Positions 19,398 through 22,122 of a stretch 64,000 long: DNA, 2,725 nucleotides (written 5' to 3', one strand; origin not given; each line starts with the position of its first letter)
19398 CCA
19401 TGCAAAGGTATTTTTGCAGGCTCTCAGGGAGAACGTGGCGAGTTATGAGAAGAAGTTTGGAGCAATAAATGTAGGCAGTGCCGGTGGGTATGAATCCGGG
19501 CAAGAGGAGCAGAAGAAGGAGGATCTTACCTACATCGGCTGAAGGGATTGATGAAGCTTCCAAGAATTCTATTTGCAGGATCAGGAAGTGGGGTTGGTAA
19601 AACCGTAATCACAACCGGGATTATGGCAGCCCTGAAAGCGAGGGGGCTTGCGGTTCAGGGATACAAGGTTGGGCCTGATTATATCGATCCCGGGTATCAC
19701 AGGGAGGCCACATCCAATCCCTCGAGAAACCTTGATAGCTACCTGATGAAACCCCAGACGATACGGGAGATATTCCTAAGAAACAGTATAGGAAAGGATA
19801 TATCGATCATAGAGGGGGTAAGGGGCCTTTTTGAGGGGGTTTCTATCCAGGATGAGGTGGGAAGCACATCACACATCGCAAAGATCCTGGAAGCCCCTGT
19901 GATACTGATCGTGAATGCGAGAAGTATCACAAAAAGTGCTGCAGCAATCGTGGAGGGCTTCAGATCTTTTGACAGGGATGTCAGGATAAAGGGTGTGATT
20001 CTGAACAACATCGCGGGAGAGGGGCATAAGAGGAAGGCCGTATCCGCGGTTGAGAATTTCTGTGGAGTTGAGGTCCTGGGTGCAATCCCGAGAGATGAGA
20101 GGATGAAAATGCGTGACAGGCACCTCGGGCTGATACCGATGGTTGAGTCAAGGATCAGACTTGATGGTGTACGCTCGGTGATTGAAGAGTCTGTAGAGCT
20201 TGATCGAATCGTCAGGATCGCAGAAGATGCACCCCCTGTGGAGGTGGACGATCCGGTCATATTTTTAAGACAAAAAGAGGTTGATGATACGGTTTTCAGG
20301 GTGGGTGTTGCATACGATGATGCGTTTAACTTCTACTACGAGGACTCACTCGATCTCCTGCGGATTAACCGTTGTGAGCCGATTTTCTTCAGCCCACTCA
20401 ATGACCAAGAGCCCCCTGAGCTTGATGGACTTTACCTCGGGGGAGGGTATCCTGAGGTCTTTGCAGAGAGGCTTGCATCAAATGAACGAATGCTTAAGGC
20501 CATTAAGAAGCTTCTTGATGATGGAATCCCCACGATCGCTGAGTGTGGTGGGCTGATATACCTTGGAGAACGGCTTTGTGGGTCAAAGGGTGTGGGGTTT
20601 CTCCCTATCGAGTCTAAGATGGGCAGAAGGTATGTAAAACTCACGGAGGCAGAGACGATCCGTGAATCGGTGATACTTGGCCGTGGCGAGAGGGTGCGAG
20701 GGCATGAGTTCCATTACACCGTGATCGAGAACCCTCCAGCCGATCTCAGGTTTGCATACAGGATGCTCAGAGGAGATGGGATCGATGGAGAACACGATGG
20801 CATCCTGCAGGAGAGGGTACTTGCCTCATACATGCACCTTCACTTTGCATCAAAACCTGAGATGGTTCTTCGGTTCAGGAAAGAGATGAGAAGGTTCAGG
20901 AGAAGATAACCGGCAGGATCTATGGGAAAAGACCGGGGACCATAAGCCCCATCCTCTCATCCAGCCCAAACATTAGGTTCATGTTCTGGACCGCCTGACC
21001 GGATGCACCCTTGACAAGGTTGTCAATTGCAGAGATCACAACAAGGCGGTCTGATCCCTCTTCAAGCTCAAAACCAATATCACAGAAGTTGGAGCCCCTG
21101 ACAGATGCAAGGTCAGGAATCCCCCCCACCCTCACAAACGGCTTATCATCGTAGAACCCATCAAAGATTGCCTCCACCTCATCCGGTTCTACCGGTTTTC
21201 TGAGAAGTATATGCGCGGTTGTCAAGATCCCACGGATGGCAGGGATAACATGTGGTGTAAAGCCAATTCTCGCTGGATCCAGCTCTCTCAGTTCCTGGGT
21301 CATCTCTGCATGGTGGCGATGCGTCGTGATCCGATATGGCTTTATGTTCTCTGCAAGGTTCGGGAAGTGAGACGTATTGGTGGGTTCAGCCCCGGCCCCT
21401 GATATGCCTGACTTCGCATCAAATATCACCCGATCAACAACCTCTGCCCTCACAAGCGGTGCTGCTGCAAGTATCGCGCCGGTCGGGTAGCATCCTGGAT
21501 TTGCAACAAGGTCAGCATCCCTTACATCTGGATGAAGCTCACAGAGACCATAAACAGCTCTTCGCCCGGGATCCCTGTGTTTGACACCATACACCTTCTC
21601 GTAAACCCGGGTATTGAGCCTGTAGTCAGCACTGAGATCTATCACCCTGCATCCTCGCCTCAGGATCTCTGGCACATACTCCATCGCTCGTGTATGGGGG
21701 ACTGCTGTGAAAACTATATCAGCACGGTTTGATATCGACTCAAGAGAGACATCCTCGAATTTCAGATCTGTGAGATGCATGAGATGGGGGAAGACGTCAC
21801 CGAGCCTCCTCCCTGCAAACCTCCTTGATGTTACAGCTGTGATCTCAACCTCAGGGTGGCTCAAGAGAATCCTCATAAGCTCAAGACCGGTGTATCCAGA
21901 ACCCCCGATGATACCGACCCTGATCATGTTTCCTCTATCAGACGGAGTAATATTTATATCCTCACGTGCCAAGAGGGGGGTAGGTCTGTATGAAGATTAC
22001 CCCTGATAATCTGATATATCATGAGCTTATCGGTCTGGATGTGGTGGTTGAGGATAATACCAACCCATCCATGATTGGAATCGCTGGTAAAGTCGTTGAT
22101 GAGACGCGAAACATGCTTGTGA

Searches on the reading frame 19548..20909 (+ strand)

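Call 68: search_protein_families(library=pfam, proteins=[window:19548-20909:+], max_evalue=1e-8)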
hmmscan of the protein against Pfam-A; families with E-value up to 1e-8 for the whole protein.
window:19548-20909:+ (453 aa): 3 families
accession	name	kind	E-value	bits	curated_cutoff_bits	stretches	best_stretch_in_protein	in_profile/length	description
PF07685.20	GATase_3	-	1.4e-37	129.6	27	1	251-436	1-194/196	CobB/CobQ-like glutamine amidotransferase domain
PF01656.29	CbiA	-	3.8e-19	69.3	25.4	1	7-188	1-118/125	CobQ/CobB/MinD/ParA nucleotide binding domain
PF13500.12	AAA_26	-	4.4e-15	56.5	27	1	7-185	3-193/198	AAA domain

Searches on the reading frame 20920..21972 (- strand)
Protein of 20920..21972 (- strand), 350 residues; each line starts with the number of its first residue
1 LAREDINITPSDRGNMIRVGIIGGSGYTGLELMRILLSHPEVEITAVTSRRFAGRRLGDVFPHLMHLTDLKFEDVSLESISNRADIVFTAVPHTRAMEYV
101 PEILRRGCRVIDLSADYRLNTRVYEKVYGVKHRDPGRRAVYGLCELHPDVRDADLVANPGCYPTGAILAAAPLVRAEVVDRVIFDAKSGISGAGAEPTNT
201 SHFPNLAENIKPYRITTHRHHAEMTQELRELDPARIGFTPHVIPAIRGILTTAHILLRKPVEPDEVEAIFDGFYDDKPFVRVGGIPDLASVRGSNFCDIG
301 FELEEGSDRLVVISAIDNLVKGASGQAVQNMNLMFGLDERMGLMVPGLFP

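Call 68: search_protein_families(library=pfam, proteins=[window:20920-21972:-], max_evalue=1e-8)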
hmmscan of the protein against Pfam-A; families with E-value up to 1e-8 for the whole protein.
window:20920-21972:- (350 aa): 3 families
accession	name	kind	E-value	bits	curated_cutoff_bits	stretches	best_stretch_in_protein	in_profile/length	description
PF22698.1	Semialdhyde_dhC_1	-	1.8e-52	177.9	27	1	161-318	1-165/165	Semialdehyde dehydrogenase, dimerisation domain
PF01118.30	Semialdhyde_dh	-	9e-33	113.7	26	1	18-149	1-116/121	Semialdehyde dehydrogenase, NAD binding domain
PF02774.23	Semialdhyde_dhC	-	4e-27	96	26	1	171-321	2-184/184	Semialdehyde dehydrogenase, dimerisation domain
